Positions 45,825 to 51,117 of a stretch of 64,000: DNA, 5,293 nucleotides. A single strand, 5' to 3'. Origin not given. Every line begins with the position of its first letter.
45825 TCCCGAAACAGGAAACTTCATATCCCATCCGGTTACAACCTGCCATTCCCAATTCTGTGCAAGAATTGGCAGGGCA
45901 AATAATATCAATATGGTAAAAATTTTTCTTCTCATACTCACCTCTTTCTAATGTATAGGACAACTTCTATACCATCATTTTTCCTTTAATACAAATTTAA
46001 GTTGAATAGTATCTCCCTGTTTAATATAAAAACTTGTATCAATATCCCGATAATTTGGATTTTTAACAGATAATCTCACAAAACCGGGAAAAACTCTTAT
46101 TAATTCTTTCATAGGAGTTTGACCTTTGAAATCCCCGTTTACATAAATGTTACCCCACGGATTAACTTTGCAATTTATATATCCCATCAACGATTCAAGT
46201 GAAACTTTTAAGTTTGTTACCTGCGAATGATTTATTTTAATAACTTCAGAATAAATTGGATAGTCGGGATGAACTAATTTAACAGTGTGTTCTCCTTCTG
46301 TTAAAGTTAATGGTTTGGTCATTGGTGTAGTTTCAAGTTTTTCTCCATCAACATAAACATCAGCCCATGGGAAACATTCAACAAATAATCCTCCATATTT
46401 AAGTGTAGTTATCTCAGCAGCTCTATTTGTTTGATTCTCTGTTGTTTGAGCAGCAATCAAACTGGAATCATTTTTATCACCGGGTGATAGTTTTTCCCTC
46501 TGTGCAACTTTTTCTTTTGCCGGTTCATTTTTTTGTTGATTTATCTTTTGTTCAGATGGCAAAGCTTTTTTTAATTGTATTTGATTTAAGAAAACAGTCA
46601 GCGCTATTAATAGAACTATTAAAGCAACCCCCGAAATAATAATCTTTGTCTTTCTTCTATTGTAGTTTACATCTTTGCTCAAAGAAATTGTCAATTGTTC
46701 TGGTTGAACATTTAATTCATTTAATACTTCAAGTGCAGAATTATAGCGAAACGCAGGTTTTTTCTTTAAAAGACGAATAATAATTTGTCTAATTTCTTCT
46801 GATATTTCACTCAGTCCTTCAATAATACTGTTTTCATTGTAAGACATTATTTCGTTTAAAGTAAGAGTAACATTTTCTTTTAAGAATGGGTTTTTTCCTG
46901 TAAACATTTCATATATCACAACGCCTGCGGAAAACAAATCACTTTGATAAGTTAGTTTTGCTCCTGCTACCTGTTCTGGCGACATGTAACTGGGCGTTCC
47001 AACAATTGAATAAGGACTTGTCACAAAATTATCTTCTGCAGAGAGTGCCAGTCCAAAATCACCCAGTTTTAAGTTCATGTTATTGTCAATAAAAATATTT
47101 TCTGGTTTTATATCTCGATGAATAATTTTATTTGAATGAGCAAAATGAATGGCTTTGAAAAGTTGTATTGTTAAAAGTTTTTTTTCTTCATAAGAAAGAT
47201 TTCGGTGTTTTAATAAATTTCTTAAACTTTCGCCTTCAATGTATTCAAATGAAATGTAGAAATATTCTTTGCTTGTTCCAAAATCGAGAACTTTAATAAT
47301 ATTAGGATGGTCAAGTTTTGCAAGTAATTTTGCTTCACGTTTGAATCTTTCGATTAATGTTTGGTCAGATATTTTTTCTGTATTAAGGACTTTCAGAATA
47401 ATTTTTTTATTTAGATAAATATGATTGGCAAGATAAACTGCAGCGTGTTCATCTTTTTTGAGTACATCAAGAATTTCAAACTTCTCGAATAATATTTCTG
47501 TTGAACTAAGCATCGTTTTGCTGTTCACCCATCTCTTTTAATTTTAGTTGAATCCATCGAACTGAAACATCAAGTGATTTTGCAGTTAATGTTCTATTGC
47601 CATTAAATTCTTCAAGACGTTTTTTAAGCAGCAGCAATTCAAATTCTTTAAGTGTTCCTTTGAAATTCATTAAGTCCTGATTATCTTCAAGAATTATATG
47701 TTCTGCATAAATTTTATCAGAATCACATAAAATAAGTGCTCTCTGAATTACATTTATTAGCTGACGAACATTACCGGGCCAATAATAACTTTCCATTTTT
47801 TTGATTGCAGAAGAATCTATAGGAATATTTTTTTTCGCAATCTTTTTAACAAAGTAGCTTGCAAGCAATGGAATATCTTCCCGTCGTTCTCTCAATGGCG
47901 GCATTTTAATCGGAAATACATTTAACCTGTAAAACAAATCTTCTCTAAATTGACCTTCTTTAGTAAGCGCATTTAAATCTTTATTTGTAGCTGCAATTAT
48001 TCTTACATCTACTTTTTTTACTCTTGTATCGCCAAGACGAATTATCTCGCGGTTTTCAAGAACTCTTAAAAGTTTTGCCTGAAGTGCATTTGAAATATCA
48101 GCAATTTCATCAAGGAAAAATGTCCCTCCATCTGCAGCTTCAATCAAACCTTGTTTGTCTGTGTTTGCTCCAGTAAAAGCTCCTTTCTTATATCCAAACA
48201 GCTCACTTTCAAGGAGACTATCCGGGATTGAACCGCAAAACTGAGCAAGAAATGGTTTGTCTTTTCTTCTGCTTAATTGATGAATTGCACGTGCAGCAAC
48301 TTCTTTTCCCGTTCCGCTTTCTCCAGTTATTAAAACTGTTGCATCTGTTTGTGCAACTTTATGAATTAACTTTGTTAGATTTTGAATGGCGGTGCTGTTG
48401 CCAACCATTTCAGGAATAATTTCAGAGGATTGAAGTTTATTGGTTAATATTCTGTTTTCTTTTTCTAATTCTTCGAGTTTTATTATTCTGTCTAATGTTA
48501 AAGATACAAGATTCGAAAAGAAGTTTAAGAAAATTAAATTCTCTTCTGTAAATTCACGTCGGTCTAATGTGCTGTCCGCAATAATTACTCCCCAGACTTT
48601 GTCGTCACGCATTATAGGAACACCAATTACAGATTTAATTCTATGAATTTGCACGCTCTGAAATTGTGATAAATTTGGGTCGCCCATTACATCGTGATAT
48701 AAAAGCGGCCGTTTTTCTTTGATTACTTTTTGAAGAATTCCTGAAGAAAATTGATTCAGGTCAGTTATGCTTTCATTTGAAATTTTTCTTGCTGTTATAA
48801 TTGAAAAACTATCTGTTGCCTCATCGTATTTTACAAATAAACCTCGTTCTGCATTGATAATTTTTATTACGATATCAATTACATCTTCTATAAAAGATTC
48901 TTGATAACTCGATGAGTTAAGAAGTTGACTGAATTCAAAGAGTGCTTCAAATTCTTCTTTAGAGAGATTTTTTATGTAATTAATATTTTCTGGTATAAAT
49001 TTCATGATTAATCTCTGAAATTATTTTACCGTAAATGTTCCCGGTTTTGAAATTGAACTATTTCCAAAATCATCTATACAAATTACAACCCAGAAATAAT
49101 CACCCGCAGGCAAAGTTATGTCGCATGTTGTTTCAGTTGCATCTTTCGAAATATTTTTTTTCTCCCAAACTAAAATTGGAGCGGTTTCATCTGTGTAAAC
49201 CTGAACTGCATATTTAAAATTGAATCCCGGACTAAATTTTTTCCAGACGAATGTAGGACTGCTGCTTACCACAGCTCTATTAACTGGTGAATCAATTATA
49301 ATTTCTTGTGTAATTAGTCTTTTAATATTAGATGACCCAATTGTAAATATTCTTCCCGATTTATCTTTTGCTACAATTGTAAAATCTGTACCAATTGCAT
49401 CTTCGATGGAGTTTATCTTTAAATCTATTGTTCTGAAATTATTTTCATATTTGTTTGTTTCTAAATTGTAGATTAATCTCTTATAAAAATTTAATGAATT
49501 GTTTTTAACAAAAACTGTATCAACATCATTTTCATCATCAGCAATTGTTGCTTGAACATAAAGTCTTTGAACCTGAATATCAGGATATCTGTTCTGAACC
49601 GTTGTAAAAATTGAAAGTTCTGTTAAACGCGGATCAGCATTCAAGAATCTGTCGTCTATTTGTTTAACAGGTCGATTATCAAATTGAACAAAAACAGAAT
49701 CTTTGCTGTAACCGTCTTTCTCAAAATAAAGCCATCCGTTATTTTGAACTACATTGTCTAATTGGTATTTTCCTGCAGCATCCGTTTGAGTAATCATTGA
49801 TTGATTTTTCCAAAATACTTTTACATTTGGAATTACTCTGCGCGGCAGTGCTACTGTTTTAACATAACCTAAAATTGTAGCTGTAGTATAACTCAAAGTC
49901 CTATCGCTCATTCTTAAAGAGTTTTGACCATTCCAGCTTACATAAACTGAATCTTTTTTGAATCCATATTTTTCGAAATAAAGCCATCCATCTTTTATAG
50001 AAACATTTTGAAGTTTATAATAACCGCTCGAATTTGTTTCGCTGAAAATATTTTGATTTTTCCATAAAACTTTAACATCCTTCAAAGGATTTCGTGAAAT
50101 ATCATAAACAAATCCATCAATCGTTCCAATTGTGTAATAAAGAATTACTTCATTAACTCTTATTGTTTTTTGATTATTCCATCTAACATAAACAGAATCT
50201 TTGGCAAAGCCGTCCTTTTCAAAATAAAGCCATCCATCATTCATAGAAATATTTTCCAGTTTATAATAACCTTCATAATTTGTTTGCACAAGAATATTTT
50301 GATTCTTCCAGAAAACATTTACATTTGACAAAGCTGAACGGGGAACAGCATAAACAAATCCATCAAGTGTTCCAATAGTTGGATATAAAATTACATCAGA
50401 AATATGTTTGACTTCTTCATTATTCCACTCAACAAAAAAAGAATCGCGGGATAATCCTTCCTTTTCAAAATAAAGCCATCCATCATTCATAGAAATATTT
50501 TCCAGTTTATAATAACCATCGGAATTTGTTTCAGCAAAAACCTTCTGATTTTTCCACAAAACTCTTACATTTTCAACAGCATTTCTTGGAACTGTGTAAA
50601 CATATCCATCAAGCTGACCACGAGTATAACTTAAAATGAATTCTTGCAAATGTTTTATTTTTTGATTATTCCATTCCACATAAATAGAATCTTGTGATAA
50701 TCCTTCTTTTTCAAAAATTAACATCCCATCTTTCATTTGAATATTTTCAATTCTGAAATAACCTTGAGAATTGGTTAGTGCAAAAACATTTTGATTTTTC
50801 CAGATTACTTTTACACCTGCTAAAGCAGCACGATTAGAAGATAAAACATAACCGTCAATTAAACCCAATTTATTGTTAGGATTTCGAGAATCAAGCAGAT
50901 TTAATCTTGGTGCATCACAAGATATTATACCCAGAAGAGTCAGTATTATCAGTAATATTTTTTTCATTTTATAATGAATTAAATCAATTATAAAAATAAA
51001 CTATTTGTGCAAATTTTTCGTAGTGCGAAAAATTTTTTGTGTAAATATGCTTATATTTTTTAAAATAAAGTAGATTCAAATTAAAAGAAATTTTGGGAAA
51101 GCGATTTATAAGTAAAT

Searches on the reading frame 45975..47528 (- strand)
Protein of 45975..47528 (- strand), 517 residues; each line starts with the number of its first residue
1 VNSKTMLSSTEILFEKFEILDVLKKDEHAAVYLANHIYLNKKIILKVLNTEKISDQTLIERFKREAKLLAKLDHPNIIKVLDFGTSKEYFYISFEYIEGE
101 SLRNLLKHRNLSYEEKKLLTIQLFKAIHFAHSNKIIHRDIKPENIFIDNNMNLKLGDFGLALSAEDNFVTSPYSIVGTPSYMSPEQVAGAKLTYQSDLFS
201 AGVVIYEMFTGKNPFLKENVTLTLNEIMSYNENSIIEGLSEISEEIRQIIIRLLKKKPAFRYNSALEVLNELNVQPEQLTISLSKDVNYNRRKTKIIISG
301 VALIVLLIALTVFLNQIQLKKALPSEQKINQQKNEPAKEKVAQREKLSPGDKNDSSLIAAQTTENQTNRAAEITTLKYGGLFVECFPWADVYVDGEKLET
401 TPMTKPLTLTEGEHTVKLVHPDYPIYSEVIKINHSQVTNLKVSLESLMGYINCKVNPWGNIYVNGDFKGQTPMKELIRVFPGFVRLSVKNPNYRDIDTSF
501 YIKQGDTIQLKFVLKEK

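Call 11: search_protein_families(library=pfam, proteins=[window:45975-47528:-])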
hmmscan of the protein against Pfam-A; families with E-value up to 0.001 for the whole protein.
window:45975-47528:- (517 aa): 5 families
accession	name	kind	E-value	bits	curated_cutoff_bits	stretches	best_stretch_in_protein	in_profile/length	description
PF00069.31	Pkinase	-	2e-55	188.5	31.7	1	29-268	13-257/263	Protein kinase domain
PF07714.23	PK_Tyr_Ser-Thr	-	3.2e-35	122.1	23.1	1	30-262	14-249/258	Protein tyrosine and serine/threonine kinase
PF08308.17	PEGA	-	9.5e-15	54.7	20.8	2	389-445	13-68/71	PEGA domain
PF14531.12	Kinase-like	-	1.3e-07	31.7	25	1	107-218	138-254/289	Kinase-like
PF03109.22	ABC1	-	6.4e-06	25.9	22.9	1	63-169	121-222/244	ABC1 atypical kinase-like domain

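Call 58: search_protein_families(library=ncbifam, proteins=[window:45975-47528:-], max_evalue=0.00001)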
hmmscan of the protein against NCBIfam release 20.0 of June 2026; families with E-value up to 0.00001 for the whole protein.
window:45975-47528:- (517 aa): 17 families
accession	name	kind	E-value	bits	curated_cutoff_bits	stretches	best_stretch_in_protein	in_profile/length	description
NF033483.0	PknB_PASTA_kin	equivalog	9.2e-76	256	450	1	12-276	4-269/563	Stk1 family PASTA domain-containing Ser/Thr kinase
NF047741.1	antiphage_MADS6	equivalog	1e-43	149.8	460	2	114-274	299-459/612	methylation-associated defense system protein kinase MAD6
NF052427.1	StpK7MSMEG_1200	equivalog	3.5e-39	134.8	900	1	15-332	7-331/601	serine/threonine protein kinase StpK7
TIGR03903.1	TOMM_kin_cyc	equivalog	1.6e-38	132.3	705.75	1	41-271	4-243/1267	TOMM system kinase/cyclase fusion protein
NF009651.0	PRK13184.1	equivalog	2.9e-34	118.2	839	1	15-273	2-288/932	serine/threonine-protein kinase PknD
NF033442.0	BREX_PglW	equivalog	1.3e-25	89.4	990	1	15-218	512-713/1391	BREX system serine/threonine kinase PglW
NF038150.1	lanthi_synth_IV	equivalog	3.8e-25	88.4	650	1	10-285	184-460/851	class IV lanthionine synthetase LanL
NF043056.1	T4SS_LegK1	equivalog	4.1e-17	62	550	1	42-296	105-382/516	Dot/Icm T4SS effector kinase LegK1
NF053615.1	SerThrKinAfsKStmc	equivalog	1.1e-16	60.6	1300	1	17-261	15-254/809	protein serine/threonine kinase AfsK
NF038151.1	lanthi_synth_III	equivalog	1.2e-14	53.7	575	1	16-217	221-431/833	class III lanthionine synthetase LanKC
TIGR03724.2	arch_bud32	equivalog_domain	3.1e-09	36.6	125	1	41-164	19-134/193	KEOPS complex kinase/ATPase Bud32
NF058632.1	SerThrKinPrkT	equivalog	3.6e-09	36.1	280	1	16-150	22-153/322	serine/threonine protein kinase PrkT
NF011463.0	PRK14879.1-4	equivalog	2.4e-08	33.7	188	1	20-161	20-160/237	Kae1-associated kinase Bud32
NF007174.0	PRK09605.1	equivalog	7.6e-08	31.3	447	1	39-163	360-475/535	bifunctional N(6)-L-threonylcarbamoyladenine synthase/serine/threonine protein kinase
NF011464.0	PRK14879.1-7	equivalog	6.6e-07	29.3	246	1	40-161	31-149/221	Kae1-associated kinase Bud32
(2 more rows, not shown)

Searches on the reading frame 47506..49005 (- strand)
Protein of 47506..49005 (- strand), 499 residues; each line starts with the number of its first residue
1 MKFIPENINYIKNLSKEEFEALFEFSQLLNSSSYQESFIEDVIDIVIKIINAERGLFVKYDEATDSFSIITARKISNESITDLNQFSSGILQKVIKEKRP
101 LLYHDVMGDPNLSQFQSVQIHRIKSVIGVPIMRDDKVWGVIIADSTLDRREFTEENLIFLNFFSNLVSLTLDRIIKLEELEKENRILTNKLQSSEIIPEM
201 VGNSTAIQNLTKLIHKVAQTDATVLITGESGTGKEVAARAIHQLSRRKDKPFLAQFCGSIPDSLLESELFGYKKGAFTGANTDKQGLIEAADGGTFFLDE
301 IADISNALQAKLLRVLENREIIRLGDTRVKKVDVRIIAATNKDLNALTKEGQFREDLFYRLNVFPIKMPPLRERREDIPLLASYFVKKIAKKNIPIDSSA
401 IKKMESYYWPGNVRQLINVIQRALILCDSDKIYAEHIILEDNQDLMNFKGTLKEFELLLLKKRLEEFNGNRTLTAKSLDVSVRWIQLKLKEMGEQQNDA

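Call 11: search_protein_families(library=pfam, proteins=[window:47506-49005:-])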
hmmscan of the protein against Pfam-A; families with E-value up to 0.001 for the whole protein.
window:47506-49005:- (499 aa): 11 families
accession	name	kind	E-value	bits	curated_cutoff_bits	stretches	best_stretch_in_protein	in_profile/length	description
PF00158.32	Sigma54_activat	-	7.4e-71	237.7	20.2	1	200-366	1-167/168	Sigma-54 interaction domain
PF14532.12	Sigma54_activ_2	-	3.3e-27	95.9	25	1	201-371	1-138/138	Sigma-54 interaction domain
PF25601.1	AAA_lid_14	-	2.8e-21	75.6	27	1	372-438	1-71/87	AAA+ ATPase lid domain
PF13185.12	GAF_2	-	1.6e-14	54.7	28.6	1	37-172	6-136/136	GAF domain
PF01590.32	GAF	-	1.4e-13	52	22.4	1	38-171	5-133/133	GAF domain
PF07728.20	AAA_5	-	1e-07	32.5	22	1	224-342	2-123/139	AAA domain (dynein-related subfamily)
PF13492.12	GAF_3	-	2.6e-05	25.1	27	1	37-173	4-129/129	GAF domain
PF07724.20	AAA_2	-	0.00018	22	27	1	222-350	4-133/166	AAA domain (Cdc48 subfamily)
PF01078.27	Mg_chelatase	-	0.00021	21.2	20.3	0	279-341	93-157/207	Magnesium chelatase, subunit ChlI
PF02954.25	HTH_8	-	0.00029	20.9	22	1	451-491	1-41/42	Bacterial regulatory protein, Fis family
PF20030.5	bpMoxR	-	0.0004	19.9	27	1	210-342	20-146/205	MoxR domain in the MoxR-vWA-beta-propeller ternary systems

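Call 58: search_protein_families(library=ncbifam, proteins=[window:47506-49005:-], max_evalue=0.00001)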
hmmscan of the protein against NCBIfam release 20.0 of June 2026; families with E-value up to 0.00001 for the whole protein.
window:47506-49005:- (499 aa): 27 families (the best 25 are shown)
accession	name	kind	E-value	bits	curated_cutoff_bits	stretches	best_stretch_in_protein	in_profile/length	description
TIGR01817.1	nifA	equivalog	2.1e-119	399.7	528.85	1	18-446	3-447/534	nif-specific transcriptional activator NifA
NF003451.0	PRK05022.1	equivalog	1.3e-102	344.2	476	1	120-444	109-440/512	nitric oxide reductase transcriptional regulator NorR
NF008469.0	PRK11361.1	equivalog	7.2e-99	331.6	714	1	167-495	112-457/461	acetoacetate metabolism transcriptional regulator AtoC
NF041552.1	TF_PrdR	equivalog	8.1e-99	331.5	795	1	37-490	137-574/577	sigma-54 dependent transcriptional regulator PrdR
TIGR02915.1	PEP_resp_reg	equivalog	3.5e-98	329.3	502.6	1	164-481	106-431/445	PEP-CTERM-box response regulator transcription factor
TIGR01818.1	ntrC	equivalog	1.4e-89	301.1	558.6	1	187-437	123-377/463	nitrogen regulation protein NR(I)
NF038308.1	RNA_repair_RtcR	equivalog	8.1e-88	295.5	650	1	176-439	162-434/530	RNA repair transcriptional activator RtcR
NF050807.1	TransRegFlbDCaul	equivalog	2e-87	293.9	750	1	199-446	119-370/454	sigma-54-dependent transcriptional regulator FlbD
TIGR02329.1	propionate_PrpR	equivalog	1.3e-84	284.7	499.2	1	188-481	202-516/526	propionate catabolism operon regulatory protein PrpR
NF011958.0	PRK15429.1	equivalog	2e-84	284.5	830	1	120-428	294-613/692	formate hydrogenlyase transcriptional activator FlhA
NF011953.0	PRK15424.1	equivalog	2.3e-83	280.6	703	1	176-490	194-532/538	propionate catabolism operon regulatory protein PrpR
NF011695.0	PRK15115.1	equivalog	2.6e-83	280.3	763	1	199-476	136-420/445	two-component system response regulator GlrR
NF049963.1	RespRegFlgRCampy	domain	2.4e-81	273.8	750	1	185-491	121-426/429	fla regulon two-component system response regulator FlgR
NF041906.1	V4R_TF_MobR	exception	5.1e-81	272.8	999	1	172-468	205-508/544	phenol degradation transcriptional regulator MobR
NF041946.1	LuxO_transreg_Vib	equivalog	4.1e-79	266.5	800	1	169-436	106-375/463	quorum-sensing sigma-54 dependent transcriptional regulator LuxO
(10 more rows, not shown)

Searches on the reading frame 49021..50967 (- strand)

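Call 11: search_protein_families(library=pfam, proteins=[window:49021-50967:-])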
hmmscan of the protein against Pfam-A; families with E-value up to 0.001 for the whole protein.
window:49021-50967:- (648 aa): 6 families
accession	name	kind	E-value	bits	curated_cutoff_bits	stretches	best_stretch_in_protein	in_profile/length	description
PF13715.12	CarbopepD_reg_2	-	1.7e-39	134.2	32.2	5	37-107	1-72/88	CarboxypepD_reg-like domain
PF13620.12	CarboxypepD_reg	-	1.1e-24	87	32.3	1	37-94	2-63/82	Carboxypeptidase regulatory-like domain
PF25020.1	TTR_TEN1-4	-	3.7e-07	30.4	27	0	35-101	7-77/86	Teneurin TTR-like domain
PF15976.11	CooC_C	-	0.00022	21.6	29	0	42-107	24-87/93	CS1-pili formation C-terminal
PF14731.12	Staphopain_pro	-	0.00047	20.6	27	0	214-239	103-128/169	Staphopain proregion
PF16371.11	MetallophosN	-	0.00074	20.1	35.6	0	388-411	17-39/77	N terminal of Calcineurin-like phosphoesterase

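Call 58: search_protein_families(library=ncbifam, proteins=[window:49021-50967:-], max_evalue=0.00001)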
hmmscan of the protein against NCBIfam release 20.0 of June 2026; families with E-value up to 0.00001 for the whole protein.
window:49021-50967:- (648 aa): 0 families
